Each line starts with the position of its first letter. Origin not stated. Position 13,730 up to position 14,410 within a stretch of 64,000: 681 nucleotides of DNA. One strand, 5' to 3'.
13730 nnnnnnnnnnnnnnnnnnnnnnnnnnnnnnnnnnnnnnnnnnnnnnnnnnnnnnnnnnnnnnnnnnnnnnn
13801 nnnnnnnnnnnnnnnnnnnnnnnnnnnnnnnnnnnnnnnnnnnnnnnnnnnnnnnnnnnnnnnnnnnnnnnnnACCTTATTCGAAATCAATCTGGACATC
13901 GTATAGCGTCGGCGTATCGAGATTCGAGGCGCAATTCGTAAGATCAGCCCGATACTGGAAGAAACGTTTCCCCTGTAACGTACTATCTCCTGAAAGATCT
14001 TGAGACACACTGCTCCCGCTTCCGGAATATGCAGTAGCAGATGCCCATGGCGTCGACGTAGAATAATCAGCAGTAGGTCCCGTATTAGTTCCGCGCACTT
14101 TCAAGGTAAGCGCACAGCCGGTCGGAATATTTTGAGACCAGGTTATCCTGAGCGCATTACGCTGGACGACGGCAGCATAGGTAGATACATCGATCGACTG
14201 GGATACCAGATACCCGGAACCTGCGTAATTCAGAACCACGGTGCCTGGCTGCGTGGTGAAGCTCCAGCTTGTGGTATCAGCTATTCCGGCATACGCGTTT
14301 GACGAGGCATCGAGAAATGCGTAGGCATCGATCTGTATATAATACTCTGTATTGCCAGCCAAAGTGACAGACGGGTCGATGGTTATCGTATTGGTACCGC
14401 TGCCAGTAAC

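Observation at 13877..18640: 1587-aa membrane-anchored Ig-repeat giant protein embedded between pilin genes, with near-identical internal DNA repeats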

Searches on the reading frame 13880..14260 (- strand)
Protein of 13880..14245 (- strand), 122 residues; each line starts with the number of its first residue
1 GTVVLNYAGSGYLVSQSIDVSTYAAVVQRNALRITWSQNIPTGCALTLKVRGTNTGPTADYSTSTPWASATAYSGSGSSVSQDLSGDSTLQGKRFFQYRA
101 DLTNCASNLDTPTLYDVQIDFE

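Call 44: find_homologous_proteins(query=window:13880-14245:-, max_evalue=0.001)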
Query window:13880-14245:-: 2 candidates shared short words with the query, none scored E <= 0.001.

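Call 51: search_protein_representatives(protein=window:13880-14245:-)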
Query: 122 residues. Proteins with E-value up to 0.001 (for the whole library): 35; up to 1e-10: 12; up to 1e-30: 2. The best 35 are listed.
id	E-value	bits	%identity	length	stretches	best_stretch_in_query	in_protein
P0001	1.7e-71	253.7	100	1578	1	1-122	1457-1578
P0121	6.6e-49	181.0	78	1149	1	4-122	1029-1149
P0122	2.7e-29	117.8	58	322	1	5-122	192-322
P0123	6.1e-29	116.6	52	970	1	5-122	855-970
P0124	5.6e-26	107.1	50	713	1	7-122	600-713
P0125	8.3e-26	106.5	53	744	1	11-122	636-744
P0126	5.3e-24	100.7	49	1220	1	7-122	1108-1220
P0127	6.1e-24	100.5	49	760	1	6-122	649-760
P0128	1.5e-22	96.0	47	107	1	14-122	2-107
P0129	1.1e-20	90.0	51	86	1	35-121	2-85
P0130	9.5e-20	87.0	46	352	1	6-122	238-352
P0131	2.9e-14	69.4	36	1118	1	7-122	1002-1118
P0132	7.8e-10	55.1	34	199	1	9-122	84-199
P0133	1.3e-09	54.4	38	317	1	15-119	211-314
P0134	4.1e-09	52.8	35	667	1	6-118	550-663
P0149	1.5e-04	38.1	33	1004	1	6-121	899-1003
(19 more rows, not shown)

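Call 62: predict_structure(alignment_id=A3)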
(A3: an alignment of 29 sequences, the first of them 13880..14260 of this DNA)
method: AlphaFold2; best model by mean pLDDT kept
length: 127 residues; sequences in the alignment: 29
mean_pLDDT: 91.6   pTM: 0.81
mean pLDDT of the five models: 91.6, 91.2, 90.8, 90.4, 89.6
residues with pLDDT >= 90: 107; 70-90: 7; 50-70: 8; < 50: 5
segments of 3 or more residues with pLDDT < 50: 1-5
pLDDT, mean of each block of 10 residues (from residue 1): 53 85 96 96 97 97 94 97 98 97 96 90 97
secondary structure, 60 per line:
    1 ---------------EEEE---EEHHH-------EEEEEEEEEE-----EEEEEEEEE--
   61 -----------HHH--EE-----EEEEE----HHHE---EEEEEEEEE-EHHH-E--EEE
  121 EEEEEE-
elements in order: E16-19 E35-44 E50-58 E84-88 E100-108 E118-126

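Call 64: fold_search(model_id=the predicted structure, library=pdb)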
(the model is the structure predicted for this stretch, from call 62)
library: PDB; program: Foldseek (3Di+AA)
matches with E <= 10: 1089; with E <= 0.001: 0
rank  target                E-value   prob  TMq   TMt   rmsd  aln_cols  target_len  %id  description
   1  1wky                  5.3e-03  1.00  0.40  0.15   6.0       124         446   17  Crystal structure of alkaline mannanase from Bacillus sp. strain JAMB-602: catalytic domain and its Carbohydrate Binding (released 2005-06-15)
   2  2g9f                  1.7e-02  1.00  0.49  0.36   4.6       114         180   12  Crystal structure of intein-tagged mouse PNGase C-terminal domain (released 2006-10-24)
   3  2xom_A                1.8e-02  1.00  0.48  0.42   5.0       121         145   13  Atomic resolution structure of TmCBM61 in complex with beta-1,4- galactotriose (released 2010-09-08)
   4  5b4n_A                2.1e-02  0.99  0.47  0.37   6.1       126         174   13  Structure analysis of function associated loop mutant of substrate recognition domain of Fbs1 ubiquitin ligase (released 2016-09-14)
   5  3nru_L                2.4e-02  0.89  0.39  0.35   9.4       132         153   12  Ligand binding domain of EPHA7 (released 2010-12-08)
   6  9eui_Q                2.5e-02  1.00  0.53  0.09   5.8       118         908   19  Cryo-EM structure of Staphylococcus aureus bacteriophage phi812 baseplate in the post-contraction state - complete (released 2025-04-09)
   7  3nru_B                2.8e-02  0.98  0.47  0.40   5.9       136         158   11  Ligand binding domain of EPHA7 (released 2010-12-08)
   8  5azx_A                2.9e-02  0.99  0.41  0.48   4.9       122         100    9  Crystal structure of p24delta1 GOLD domain (native 1) (released 2016-09-14)
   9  5azy_B                3.3e-02  0.94  0.36  0.42   5.5       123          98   12  Crystal structure of p24delta1 GOLD domain (Native 2) (released 2016-09-14)
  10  2g9g                  3.7e-02  1.00  0.49  0.35   4.6       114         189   12  Crystal structure of His-tagged mouse PNGase C-terminal domain (released 2006-10-24)
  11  3nru_K                3.7e-02  0.99  0.49  0.42   5.6       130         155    9  Ligand binding domain of EPHA7 (released 2010-12-08)
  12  1umi_A                3.7e-02  0.97  0.48  0.36   5.7       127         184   12  Structural basis of sugar-recognizing ubiquitin ligase (released 2004-04-06)
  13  1us2_A                3.7e-02  0.95  0.41  0.13   6.2       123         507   10  Xylanase10C (mutant E385A) from Cellvibrio japonicus in complex with xylopentaose (released 2003-12-18)
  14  9euj_G                3.9e-02  0.99  0.51  0.10   4.7       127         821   17  Cryo-EM structure of Staphylococcus aureus bacteriophage phi812 baseplate in the post-contraction state - sheath initi (released 2025-04-09)
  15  3nru_F                3.9e-02  0.98  0.48  0.40   5.8       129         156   11  Ligand binding domain of EPHA7 (released 2010-12-08)
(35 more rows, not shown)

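Call 82: find_related_loci(query=A4, collection=metagenome_contigs, flank=10000)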
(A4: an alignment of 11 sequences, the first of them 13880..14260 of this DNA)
Query A4 (127 aa) in metagenome_contigs; peptide patterns used: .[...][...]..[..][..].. (x = any residue, [..] = any of these).
103 stretches matched a pattern, but none encodes a relative of the query by tblastn (E <= 1e-3).

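Call 83: find_encoding_contigs(protein=P0125, flank=10000, max_places=1)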
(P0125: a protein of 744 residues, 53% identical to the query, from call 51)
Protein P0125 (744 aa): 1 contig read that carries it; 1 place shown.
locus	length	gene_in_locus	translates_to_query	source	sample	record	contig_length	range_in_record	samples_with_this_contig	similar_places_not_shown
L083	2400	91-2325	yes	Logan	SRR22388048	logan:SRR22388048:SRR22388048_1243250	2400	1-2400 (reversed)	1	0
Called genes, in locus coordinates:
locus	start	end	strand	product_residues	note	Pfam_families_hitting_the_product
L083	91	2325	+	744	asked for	PF24060:DUF7361 (faint), PF24299:DUF7483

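Call 84: find_encoding_contigs(protein=P0121, flank=10000, max_places=1)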
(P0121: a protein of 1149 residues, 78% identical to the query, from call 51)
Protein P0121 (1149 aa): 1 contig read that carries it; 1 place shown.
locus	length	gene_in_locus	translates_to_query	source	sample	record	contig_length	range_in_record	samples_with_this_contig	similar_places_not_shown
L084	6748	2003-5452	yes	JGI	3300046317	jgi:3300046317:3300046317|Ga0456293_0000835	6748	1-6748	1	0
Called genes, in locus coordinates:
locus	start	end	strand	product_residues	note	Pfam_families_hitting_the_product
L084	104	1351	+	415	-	PF13385:Laminin_G_3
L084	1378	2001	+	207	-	PF07963:N_methyl (weak)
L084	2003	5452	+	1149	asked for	PF04234:CopC (faint), PF13205:Big_5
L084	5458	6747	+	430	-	?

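Call 86: find_encoding_contigs(protein=P0124, flank=10000, max_places=1)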
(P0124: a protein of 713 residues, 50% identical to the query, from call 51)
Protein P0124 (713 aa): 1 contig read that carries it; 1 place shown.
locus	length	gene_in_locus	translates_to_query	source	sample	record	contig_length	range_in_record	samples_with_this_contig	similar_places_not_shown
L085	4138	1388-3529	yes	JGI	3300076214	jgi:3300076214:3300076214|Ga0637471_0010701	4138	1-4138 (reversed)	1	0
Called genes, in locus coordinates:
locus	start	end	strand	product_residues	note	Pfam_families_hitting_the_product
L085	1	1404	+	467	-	?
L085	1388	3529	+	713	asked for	-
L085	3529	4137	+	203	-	?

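Call 87: find_encoding_contigs(protein=P0149, flank=10000, max_places=1)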
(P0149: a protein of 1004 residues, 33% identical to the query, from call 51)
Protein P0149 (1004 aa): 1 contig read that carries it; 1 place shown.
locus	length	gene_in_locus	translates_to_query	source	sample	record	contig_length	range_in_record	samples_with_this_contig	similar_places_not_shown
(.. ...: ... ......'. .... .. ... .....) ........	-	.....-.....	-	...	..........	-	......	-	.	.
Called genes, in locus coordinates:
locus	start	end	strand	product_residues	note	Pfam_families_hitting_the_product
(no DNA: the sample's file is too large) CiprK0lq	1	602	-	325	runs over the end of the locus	PF01370:Epimerase, PF02719:Polysacc_synt_2, PF04321:RmlD_sub_bind, PF01073:3Beta_HSD, PF07993:NAD_binding_4 (faint), PF16363:GDP_Man_Dehyd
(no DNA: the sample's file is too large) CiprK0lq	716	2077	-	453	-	PF02397:Bac_transf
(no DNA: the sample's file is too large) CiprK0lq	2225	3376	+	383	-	PF06103:DUF948 (faint), PF00015:MCPsignal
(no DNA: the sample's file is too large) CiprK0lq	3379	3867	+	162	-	PF01584:CheW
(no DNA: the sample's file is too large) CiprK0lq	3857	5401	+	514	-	PF01627:Hpt, PF02518:HATPase_c, PF01584:CheW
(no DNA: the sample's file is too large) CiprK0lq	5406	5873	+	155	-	PF00072:Response_reg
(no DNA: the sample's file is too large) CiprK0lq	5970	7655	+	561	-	PF05157:MshEN, PF00437:T2SSE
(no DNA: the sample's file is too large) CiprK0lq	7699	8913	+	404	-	PF28597:T2SSF_N (weak), PF00482:T2SSF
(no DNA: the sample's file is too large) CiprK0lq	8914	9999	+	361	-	PF07963:N_methyl (faint), PF09603:Fib_succ_major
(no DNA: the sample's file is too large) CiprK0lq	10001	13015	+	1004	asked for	PF07963:N_methyl (weak), PF10102:DUF2341 (weak), PF13385:Laminin_G_3, PF10102:DUF2341 (weak), PF13385:Laminin_G_3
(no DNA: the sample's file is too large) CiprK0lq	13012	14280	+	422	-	PF07963:N_methyl (weak), PF13385:Laminin_G_3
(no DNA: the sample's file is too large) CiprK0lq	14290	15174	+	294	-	-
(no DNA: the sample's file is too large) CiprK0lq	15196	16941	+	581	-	PF11104:PilM_2, PF14450:FtsA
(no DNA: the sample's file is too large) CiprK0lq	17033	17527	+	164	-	PF07963:N_methyl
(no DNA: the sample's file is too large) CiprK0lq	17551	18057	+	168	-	PF07963:N_methyl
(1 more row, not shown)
